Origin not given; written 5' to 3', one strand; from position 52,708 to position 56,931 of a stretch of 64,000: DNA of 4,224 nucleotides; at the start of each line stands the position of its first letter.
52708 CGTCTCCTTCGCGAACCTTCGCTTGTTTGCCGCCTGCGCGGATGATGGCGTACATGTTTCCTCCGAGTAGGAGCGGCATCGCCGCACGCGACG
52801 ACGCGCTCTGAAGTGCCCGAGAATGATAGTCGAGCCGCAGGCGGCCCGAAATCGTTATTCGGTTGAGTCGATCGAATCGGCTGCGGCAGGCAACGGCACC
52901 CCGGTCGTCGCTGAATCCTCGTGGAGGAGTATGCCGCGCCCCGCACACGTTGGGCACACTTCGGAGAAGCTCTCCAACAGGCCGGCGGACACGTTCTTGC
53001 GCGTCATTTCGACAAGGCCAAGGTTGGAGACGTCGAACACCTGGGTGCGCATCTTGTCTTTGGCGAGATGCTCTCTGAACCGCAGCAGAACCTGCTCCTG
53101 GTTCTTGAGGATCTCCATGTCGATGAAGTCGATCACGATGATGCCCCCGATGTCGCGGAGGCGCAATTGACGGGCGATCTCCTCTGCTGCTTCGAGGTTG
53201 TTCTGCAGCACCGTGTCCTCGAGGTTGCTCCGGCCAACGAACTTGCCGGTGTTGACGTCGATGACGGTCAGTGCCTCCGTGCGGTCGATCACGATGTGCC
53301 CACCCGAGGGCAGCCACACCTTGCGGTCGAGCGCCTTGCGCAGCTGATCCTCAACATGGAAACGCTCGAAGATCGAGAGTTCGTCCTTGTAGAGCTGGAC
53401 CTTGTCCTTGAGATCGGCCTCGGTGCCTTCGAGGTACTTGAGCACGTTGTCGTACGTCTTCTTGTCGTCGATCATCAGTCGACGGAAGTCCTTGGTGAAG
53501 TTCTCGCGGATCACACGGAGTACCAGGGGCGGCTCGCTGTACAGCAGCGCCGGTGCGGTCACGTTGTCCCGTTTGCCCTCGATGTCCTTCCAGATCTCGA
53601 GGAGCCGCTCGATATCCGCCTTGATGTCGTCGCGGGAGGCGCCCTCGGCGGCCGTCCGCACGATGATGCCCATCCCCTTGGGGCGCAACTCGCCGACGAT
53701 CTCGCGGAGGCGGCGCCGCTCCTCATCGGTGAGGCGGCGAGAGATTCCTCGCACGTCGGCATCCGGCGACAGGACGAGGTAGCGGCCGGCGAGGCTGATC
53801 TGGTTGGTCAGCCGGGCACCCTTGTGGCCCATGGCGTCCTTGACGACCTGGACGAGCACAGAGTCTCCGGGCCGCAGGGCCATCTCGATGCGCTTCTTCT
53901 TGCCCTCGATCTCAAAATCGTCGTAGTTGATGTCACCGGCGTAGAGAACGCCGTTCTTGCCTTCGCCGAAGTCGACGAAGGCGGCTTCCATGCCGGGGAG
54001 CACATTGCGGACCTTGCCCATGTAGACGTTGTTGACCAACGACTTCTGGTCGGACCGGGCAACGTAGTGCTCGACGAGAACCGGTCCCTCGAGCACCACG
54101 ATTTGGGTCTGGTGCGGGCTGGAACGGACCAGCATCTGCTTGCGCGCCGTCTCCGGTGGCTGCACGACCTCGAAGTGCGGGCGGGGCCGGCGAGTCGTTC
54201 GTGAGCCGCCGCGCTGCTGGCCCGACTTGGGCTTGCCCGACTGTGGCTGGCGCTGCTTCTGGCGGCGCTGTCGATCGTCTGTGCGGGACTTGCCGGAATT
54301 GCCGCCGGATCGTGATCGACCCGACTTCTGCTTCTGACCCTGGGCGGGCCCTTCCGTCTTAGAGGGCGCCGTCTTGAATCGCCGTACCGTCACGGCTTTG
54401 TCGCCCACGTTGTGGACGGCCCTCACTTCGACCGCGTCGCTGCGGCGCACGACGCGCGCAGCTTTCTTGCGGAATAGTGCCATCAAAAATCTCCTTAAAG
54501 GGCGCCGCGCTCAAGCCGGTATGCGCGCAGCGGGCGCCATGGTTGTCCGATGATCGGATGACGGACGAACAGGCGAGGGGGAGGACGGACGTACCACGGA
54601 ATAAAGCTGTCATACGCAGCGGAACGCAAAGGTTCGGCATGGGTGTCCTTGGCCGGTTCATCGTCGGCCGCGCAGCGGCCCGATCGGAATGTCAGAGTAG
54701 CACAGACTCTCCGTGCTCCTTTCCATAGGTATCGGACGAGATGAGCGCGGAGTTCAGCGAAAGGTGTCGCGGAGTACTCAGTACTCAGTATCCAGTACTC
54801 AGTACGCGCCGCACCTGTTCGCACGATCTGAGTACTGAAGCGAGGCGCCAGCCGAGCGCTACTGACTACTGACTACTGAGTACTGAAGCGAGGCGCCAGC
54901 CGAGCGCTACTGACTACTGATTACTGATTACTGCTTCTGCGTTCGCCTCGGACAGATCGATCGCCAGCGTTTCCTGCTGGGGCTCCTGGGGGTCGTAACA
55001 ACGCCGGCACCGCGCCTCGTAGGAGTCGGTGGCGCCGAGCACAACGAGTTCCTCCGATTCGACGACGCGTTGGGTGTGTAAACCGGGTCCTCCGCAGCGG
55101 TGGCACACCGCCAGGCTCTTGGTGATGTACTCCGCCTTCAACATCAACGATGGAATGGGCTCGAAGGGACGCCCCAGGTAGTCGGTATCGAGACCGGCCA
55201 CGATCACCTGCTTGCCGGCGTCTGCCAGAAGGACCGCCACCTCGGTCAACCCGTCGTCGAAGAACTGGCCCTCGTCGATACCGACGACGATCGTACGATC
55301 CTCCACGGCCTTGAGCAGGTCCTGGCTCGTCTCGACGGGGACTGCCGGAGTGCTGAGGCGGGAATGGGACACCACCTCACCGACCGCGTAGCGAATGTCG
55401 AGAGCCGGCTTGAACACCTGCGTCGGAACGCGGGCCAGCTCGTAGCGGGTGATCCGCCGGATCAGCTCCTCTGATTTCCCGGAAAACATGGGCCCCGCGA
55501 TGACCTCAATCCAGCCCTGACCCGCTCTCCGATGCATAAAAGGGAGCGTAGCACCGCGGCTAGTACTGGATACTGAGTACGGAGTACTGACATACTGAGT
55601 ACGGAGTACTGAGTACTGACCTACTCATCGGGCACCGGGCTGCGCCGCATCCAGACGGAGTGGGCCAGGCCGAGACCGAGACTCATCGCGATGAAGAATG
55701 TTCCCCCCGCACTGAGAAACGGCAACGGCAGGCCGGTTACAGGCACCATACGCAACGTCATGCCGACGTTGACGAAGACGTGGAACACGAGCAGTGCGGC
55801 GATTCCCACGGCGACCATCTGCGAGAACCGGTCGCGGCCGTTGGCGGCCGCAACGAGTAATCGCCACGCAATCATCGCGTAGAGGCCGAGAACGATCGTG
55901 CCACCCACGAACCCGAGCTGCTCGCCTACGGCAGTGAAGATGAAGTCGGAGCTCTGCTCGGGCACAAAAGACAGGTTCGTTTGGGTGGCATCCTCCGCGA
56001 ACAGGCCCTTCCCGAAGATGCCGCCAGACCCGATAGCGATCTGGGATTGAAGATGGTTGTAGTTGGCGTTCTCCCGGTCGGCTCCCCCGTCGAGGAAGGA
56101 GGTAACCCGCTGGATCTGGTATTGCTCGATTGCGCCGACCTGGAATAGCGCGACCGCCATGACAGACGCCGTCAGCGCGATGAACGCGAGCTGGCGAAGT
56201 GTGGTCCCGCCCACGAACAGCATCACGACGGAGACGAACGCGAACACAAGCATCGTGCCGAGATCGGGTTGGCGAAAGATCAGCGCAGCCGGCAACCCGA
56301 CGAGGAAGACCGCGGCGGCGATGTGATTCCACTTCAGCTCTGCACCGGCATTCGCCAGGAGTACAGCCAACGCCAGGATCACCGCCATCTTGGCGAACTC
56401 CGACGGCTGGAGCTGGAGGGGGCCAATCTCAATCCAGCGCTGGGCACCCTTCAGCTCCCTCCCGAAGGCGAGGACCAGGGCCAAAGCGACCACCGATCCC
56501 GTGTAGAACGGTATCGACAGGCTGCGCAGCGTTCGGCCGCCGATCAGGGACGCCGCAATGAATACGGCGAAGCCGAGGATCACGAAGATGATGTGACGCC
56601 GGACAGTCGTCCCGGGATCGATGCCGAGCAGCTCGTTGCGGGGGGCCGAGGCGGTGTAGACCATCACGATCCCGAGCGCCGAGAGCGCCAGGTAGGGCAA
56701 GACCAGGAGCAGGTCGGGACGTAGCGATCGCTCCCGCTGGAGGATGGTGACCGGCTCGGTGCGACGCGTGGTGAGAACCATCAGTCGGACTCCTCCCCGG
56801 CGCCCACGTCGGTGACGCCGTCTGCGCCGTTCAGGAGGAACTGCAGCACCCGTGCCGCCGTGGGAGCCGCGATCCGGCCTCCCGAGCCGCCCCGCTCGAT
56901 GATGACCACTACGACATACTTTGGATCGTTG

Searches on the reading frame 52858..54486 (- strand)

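Call 76: search_protein_families(library=pfam, proteins=[window:52858-54486:-], max_evalue=0.00001)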
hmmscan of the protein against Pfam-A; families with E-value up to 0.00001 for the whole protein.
window:52858-54486:- (543 aa): 1 family
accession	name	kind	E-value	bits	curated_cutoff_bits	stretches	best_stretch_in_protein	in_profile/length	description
PF10150.14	RNase_E_G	-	2e-105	352.6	25.5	1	231-498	1-269/270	Ribonuclease E/G family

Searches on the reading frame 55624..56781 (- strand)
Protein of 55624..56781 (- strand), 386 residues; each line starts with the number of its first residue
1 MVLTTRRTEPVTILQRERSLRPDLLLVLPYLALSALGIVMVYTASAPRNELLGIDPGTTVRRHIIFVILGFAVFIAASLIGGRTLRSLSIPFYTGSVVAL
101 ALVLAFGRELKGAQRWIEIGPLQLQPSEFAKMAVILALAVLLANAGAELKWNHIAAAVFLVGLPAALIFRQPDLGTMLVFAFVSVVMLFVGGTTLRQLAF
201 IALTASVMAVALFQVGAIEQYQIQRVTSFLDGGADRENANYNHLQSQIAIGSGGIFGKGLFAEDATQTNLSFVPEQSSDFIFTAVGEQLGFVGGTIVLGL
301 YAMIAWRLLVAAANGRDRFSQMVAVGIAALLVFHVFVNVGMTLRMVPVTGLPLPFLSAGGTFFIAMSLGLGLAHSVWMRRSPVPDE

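Call 76: search_protein_families(library=pfam, proteins=[window:55624-56781:-], max_evalue=0.00001)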
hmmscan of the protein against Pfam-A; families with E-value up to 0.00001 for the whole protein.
window:55624-56781:- (386 aa): 1 family
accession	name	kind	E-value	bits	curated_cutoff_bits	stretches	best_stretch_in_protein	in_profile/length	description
PF01098.24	FTSW_RODA_SPOVE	-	2.2e-89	300.4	26.4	1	27-377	5-351/356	Cell cycle protein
